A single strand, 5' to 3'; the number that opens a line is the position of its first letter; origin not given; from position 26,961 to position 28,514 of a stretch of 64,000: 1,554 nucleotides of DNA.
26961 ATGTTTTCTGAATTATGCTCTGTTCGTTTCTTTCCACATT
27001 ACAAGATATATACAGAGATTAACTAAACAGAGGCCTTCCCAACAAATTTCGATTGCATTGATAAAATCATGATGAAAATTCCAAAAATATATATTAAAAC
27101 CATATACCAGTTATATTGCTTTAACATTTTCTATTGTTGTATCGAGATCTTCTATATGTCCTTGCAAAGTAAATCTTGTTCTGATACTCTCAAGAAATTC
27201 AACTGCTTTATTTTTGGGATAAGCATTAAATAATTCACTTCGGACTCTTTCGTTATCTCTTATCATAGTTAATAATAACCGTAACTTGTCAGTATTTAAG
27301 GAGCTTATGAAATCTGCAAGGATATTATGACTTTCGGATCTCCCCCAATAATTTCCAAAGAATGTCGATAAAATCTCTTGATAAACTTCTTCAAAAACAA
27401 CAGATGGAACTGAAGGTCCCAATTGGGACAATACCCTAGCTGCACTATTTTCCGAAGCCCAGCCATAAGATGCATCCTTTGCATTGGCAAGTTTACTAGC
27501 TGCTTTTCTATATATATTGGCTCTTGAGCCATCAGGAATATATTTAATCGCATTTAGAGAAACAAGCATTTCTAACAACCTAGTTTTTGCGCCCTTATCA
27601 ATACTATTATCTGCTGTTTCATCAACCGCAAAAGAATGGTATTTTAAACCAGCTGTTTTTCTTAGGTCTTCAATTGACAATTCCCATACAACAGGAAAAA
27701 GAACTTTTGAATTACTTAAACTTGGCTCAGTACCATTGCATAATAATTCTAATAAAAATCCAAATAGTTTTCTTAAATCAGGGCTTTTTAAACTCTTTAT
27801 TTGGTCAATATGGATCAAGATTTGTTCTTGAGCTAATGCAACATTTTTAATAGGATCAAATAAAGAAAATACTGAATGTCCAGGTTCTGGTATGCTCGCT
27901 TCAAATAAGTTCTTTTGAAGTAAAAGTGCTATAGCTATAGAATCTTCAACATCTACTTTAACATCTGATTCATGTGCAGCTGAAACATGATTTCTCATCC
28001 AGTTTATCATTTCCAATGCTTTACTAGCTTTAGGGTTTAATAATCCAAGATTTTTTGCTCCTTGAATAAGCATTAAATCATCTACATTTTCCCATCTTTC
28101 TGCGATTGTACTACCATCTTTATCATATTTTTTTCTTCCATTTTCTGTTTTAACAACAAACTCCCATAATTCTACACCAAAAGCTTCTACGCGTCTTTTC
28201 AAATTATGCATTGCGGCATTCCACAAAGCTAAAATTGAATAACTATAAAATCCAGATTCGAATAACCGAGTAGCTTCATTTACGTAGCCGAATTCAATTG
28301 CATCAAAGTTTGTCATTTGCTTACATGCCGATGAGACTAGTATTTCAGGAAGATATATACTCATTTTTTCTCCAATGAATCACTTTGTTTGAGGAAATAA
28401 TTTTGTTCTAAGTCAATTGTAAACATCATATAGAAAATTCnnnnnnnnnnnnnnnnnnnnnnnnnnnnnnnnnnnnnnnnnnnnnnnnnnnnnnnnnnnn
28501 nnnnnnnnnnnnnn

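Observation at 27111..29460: AT-rich two-gene cassette (reader-nuclease plus HEPN-like protein) beside the tRNA-tuf operon: candidate undescribed defence pair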

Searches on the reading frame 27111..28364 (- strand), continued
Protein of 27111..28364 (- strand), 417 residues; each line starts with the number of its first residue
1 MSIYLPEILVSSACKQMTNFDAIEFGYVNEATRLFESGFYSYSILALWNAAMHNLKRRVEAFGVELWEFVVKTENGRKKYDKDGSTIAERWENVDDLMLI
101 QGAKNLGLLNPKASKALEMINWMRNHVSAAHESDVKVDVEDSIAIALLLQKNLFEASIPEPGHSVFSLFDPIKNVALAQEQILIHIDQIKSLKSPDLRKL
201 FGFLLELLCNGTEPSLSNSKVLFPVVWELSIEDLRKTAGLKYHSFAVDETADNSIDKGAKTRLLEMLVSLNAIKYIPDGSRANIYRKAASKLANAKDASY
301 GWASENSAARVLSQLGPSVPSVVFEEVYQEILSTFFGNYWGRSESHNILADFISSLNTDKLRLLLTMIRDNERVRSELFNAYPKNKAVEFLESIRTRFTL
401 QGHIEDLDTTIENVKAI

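Call 85: find_encoding_contigs(protein=P0036, flank=7000, max_places=1)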
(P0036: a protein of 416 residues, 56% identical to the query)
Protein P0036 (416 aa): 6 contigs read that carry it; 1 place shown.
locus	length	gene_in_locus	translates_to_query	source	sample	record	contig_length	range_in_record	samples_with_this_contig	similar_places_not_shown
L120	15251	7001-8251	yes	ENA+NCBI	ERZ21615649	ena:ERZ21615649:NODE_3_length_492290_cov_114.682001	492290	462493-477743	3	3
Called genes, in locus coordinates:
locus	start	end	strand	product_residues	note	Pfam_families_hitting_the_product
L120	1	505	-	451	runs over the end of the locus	PF14322:SusD-like_3, PF07980:SusD_RagB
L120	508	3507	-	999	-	PF13715:CarbopepD_reg_2, PF07715:Plug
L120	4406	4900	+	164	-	-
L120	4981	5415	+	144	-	PF08906:T6SS_Tdi1_C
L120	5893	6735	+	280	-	-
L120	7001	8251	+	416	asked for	-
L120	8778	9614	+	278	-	-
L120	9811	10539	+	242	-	-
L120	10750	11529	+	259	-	-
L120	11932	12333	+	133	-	-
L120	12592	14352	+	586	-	-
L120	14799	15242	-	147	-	-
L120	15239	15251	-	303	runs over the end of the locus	-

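Call 94: find_homologous_proteins(query=P0299, max_evalue=0.001)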
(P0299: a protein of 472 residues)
Query P0299 (472 aa): 723 proteins with E <= 0.001 among 8000 candidates; the best 120 are listed.
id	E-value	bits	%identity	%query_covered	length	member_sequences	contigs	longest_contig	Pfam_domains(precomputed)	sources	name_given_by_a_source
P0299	0.0e+0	1051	100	100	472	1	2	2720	-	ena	-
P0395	2.7e-148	513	52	91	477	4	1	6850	-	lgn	-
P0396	5.0e-144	499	48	99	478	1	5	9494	-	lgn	-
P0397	5.2e-144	499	50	97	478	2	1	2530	-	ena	-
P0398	2.2e-143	497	50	99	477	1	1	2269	-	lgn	-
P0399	1.7e-141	490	51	91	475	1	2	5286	-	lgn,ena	-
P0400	3.8e-141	489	50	94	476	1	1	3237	-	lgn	-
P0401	7.3e-140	485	49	95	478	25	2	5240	-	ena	-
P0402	8.2e-140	485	49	99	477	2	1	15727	-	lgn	-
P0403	5.1e-139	482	47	99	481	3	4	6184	-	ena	-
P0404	2.0e-135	470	47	95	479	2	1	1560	-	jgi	-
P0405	2.6e-134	467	48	93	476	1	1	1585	-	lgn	-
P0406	1.3e-131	458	48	90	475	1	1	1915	-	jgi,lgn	jgi:hypothetical protein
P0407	1.4e-130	454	48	95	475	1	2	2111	-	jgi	-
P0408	2.9e-130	453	48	90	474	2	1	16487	-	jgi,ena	-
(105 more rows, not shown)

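Call 95: search_protein_families(library=pfam, proteins=[P0382, P0308, P0381, P0384, P0389, P0390, P0349, P0355, P0376, P0347], max_evalue=0.01)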
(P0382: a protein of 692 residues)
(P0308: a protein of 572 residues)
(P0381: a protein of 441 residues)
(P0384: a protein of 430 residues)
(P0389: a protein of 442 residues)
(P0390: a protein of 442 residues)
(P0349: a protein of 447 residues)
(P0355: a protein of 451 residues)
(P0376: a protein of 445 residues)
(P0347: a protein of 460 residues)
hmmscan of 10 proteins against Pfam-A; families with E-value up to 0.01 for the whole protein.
P0382 (692 aa): 1 family
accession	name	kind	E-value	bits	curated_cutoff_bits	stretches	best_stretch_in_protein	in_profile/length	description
PF00656.27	Peptidase_C14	-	6.1e-15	56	21.4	1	7-225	7-228/233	Caspase domain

P0308 (572 aa): 1 family
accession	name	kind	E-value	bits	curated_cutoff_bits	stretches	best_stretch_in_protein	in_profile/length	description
PF07929.16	PRiA4_ORF3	-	8.8e-06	26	26.6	1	30-64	3-37/173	Plasmid pRiA4b ORF-3-like protein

P0381 (441 aa): 0 families

P0384 (430 aa): 0 families

P0389 (442 aa): 0 families

P0390 (442 aa): 0 families

P0349 (447 aa): 0 families

P0355 (451 aa): 0 families

P0376 (445 aa): 0 families

P0347 (460 aa): 0 families

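Call 97: find_related_loci(query=A1, collection=viral_contigs, flank=10000)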
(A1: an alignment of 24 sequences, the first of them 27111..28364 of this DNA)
Query A1 (417 aa) in viral_contigs; peptide patterns used: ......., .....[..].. (x = any residue, [..] = any of these).
60 stretches matched a pattern; 3 encode a relative of the query (tblastn E <= 1e-3); 3 distinct loci.
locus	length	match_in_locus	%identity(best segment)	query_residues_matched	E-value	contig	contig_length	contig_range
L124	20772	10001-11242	51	1-414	4e-141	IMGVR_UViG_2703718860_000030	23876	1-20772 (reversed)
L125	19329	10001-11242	51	1-414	4e-141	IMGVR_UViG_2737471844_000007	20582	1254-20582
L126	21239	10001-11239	51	5-414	1e-142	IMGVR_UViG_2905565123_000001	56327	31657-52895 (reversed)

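Call 100: search_protein_families(library=phrogs, proteins=[L124:8248-9384:+, L124:12804-13889:+, L124:13876-14655:+, L124:4022-5038:+, L124:6604-7365:-, L126:12777-14852:-, L126:15280-16431:-, L126:1709-3337:-, L126:3340-4269:-, L126:8231-8977:+], max_evalue=0.00001)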
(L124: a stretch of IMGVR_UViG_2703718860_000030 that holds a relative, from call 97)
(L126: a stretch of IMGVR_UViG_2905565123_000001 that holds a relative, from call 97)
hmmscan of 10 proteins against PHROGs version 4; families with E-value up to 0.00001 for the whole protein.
L124:8248-9384:+ (379 aa): 1 family
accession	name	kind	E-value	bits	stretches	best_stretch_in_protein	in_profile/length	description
phrog_12525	-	unknown function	2.3e-147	492.2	1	7-378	1-356/399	-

L124:12804-13889:+ (362 aa): 6 families
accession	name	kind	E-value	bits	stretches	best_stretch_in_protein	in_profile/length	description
phrog_96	-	DNA, RNA and nucleotide metabolism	9.2e-172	571.9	1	14-362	1-334/334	HNH endonuclease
phrog_11007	-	unknown function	1.4e-66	223.4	1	14-147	1-133/134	-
phrog_23141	-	unknown function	2.2e-49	166.3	1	292-362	1-71/71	-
phrog_1588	-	unknown function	7.3e-31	107.7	1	250-354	3-114/132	-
phrog_131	-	DNA, RNA and nucleotide metabolism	1.3e-06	29.6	1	269-351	23-114/131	HNH endonuclease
phrog_398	-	unknown function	1.8e-06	28.7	1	284-341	144-204/225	-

L124:13876-14655:+ (260 aa): 5 families
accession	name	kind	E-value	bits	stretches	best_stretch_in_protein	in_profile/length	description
phrog_127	-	transcription regulation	1.9e-104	349.8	1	11-260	1-252/253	anti-termination protein Q-like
phrog_25523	-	transcription regulation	2.7e-30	106.6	1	11-133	1-127/166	anti-termination protein Q-like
phrog_21867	-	unknown function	3.9e-22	79.2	1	11-65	1-55/58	-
phrog_19003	-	unknown function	1.2e-21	78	1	152-260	6-114/114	-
phrog_14186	-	unknown function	2.1e-08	34.9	1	205-260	2-57/57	-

L124:4022-5038:+ (339 aa): 16 families
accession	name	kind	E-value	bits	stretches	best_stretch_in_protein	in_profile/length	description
phrog_391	-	DNA, RNA and nucleotide metabolism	7.6e-93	312.4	1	35-339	11-298/298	replication initiation O-like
phrog_2357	-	unknown function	1.7e-46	158.2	1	207-327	2-110/124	-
phrog_6493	-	DNA, RNA and nucleotide metabolism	6.6e-37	128.2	1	19-186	3-152/261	DnaD-like helicase loader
phrog_9773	-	DNA, RNA and nucleotide metabolism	7.1e-37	128.6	1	39-314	26-277/288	replication initiation O-like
phrog_277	-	DNA, RNA and nucleotide metabolism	5e-29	102.5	1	175-315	154-289/318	replication initiation O-like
phrog_2514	-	DNA, RNA and nucleotide metabolism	3.5e-25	89.8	1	197-321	146-249/270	DnaD-like helicase loader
phrog_428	-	DNA, RNA and nucleotide metabolism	2.2e-20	74.2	1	18-192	78-223/455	replication initiation protein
phrog_11233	-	DNA, RNA and nucleotide metabolism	1.9e-19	71.2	1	29-121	5-99/297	replication initiation protein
phrog_4880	-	DNA, RNA and nucleotide metabolism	3.2e-12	47.5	1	254-314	200-260/304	replisome organizer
phrog_22834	-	unknown function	4.2e-10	40.4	1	257-321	178-243/310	-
phrog_678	-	DNA, RNA and nucleotide metabolism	7.5e-09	36.6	1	34-203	71-213/346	replication initiation O-like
phrog_11896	-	DNA, RNA and nucleotide metabolism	1e-08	36.4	1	83-232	53-198/225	primosomal protein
phrog_18526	-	unknown function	2.6e-08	35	1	315-339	133-157/157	-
phrog_3729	-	DNA, RNA and nucleotide metabolism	1.9e-07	31.7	1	315-339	332-356/356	replication initiation protein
phrog_270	-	DNA, RNA and nucleotide metabolism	1.4e-06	29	1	41-183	43-162/383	replication initiation protein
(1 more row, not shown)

L124:6604-7365:- (253 aa): 1 family
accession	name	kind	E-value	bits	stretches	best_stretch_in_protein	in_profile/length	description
phrog_13105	-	unknown function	2e-28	100.6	1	27-227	3-216/239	-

L126:12777-14852:- (691 aa): 3 families
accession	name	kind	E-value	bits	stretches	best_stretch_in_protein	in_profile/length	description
phrog_25112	-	unknown function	3.2e-41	142.9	1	19-647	17-646/673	-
phrog_77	-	DNA, RNA and nucleotide metabolism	6.9e-10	39.1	1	209-538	490-809/967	SbcC-like subunit of palindrome specific endonuclease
phrog_1637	-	unknown function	1.9e-08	34.2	1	23-647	21-594/661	-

L126:15280-16431:- (383 aa): 0 families

L126:1709-3337:- (542 aa): 8 families
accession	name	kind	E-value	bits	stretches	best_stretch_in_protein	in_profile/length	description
phrog_7655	-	DNA, RNA and nucleotide metabolism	4.3e-164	548.3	1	1-513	2-511/551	RecE-like recombination exonuclease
phrog_16197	-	unknown function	5.4e-18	66.4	1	218-458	13-253/314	-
phrog_434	-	DNA, RNA and nucleotide metabolism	1.1e-17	65.3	1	4-177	52-227/372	RecE-like recombination exonuclease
phrog_19855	-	head and packaging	1.3e-11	43.8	1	4-153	461-606/1257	virion structural protein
phrog_6234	-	moron, auxiliary metabolic gene and host takeover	1.9e-11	44.9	1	496-532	3-39/47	host RecBCD nuclease inhibitor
phrog_14858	-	unknown function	9.1e-07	29.7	1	497-529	4-36/55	-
phrog_4790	-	moron, auxiliary metabolic gene and host takeover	2e-06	29.2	1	495-533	93-127/139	host RecBCD nuclease inhibitor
phrog_21091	-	unknown function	7.5e-06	26.6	0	368-532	241-398/407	-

L126:3340-4269:- (309 aa): 3 families
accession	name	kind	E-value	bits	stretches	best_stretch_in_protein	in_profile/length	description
phrog_2449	-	DNA, RNA and nucleotide metabolism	3.6e-103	346.3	1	42-307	10-284/301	single strand annealing protein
phrog_2780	-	DNA, RNA and nucleotide metabolism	1.3e-13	52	1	26-275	15-240/369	RecT-like ssDNA annealing protein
phrog_10056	-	DNA, RNA and nucleotide metabolism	1.8e-08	35.2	1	141-290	106-232/302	RecT-like ssDNA annealing protein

L126:8231-8977:+ (249 aa): 5 families
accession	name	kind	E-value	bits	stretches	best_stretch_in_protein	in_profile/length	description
phrog_63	-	transcription regulation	3.1e-45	156.3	1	10-247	120-364/431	anti-repressor Ant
phrog_9438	-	transcription regulation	8.5e-19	68.6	1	139-247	4-120/121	anti-repressor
phrog_130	-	transcription regulation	2.6e-18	67.3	1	49-247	197-417/480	anti-repressor Ant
phrog_20910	-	unknown function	2.5e-10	41.2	1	17-58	7-48/58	-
phrog_5689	-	unknown function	6.4e-06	27.5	0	161-239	4-81/91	-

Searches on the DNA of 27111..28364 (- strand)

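Call 104: search_dna_similar(query=L124:10001-11254:+, collection=ecoli_genomes, mode=distant, max_rows=10)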
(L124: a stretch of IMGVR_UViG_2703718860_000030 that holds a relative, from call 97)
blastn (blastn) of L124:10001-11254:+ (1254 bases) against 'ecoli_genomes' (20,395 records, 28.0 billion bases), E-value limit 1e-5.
Records with a match: 13; places in all: 13; records where one place covers at least 80% of the query: 13.
Genomes with a match: 13 of 5426; with a place that covers at least 80% of the query: 13. Places per genome that has any: lowest 1, median 1, highest 1. On chromosomes: 13 places; on plasmids: 0.
Best place of each record, by identity: >=99% 13.
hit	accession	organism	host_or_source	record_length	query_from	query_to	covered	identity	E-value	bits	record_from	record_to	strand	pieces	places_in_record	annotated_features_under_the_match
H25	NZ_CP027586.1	Escherichia coli strain 2012EL-2448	Homo sapiens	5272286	1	1254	100%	100.0%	0e+0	2262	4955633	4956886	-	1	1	hypothetical protein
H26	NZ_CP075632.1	Escherichia coli strain 2018-166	Homo sapiens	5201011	1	1254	100%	100.0%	0e+0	2262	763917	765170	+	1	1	hypothetical protein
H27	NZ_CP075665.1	Escherichia coli strain STEC2018-553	Homo sapiens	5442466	1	1254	100%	100.0%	0e+0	2262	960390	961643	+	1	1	hypothetical protein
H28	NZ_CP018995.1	Escherichia coli strain Ecol_AZ147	Homo sapiens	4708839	1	1254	100%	99.9%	0e+0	2258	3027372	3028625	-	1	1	hypothetical protein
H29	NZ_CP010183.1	Escherichia coli strain M3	mouse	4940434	1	1254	100%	99.9%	0e+0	2258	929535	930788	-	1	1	hypothetical protein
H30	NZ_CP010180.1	Escherichia coli strain M1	mouse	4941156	1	1254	100%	99.9%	0e+0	2258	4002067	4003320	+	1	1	hypothetical protein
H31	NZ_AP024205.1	Escherichia coli strain TA8571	-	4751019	1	1254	100%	99.9%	0e+0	2258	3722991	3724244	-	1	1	hypothetical protein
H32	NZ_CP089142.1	Escherichia coli strain XD35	swine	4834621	1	1254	100%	99.9%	0e+0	2258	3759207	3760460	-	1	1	hypothetical protein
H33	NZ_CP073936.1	Escherichia coli strain MB56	Poultry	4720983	1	1254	100%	99.9%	0e+0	2258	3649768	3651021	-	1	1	hypothetical protein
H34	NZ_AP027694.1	Escherichia coli strain PSS-11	Homo sapiens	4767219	1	1254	100%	99.9%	0e+0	2258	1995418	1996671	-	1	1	hypothetical protein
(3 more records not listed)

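Call 105: search_dna_similar(query=L124:10001-11254:+, collection=phages, mode=distant, max_rows=10)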
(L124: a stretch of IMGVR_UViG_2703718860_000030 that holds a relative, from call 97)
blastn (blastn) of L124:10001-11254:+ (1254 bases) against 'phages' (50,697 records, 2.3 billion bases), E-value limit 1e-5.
No match.

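Call 106: get_annotated_region(hit=H25, flank=9000)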
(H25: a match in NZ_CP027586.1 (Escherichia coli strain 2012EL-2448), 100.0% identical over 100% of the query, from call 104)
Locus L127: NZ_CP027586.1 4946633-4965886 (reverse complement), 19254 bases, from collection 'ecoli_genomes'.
description: Escherichia coli strain 2012EL-2448 chromosome, complete genome
organism: Escherichia coli strain 2012EL-2448 (NCBI taxid 562)
replicon: chromosome; assembly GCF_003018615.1
host: Homo sapiens; source: stool; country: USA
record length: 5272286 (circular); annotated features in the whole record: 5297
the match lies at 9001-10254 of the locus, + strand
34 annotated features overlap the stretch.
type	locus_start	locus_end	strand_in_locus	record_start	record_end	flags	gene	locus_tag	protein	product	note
CDS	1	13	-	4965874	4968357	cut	-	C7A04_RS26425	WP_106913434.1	exonuclease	-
CDS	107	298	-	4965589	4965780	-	ydfD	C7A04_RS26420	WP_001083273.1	lysis protein YdfD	-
CDS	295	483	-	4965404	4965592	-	dicB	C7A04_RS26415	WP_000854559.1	cell division inhibition protein DicB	-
CDS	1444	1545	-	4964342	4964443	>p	ydfB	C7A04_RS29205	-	protein YdfB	incomplete; partial in the middle of a contig; missing C-terminus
CDS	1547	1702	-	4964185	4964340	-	ydfA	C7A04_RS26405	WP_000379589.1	DUF1391 family protein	-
CDS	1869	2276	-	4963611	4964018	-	dicA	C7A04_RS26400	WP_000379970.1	DNA-binding transcriptional dual regulator DicA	-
CDS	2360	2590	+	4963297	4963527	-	dicC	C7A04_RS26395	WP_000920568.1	dicB transcriptional regulator DicC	-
CDS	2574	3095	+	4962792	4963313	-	-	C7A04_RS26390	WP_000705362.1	toxin YdaT family protein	-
CDS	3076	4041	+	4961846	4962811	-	-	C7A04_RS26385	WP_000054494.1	hypothetical protein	-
CDS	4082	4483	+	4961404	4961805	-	-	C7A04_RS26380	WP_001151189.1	DUF977 family protein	-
CDS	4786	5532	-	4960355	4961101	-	-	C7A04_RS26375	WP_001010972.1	SDR family NAD(P)-dependent oxidoreductase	-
CDS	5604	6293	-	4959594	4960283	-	-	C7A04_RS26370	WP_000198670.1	helix-turn-helix transcriptional regulator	-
CDS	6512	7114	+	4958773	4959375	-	-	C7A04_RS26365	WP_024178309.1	site-specific integrase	-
CDS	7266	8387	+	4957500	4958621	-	-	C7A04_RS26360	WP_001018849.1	hypothetical protein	-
CDS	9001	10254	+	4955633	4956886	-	-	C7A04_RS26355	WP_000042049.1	hypothetical protein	-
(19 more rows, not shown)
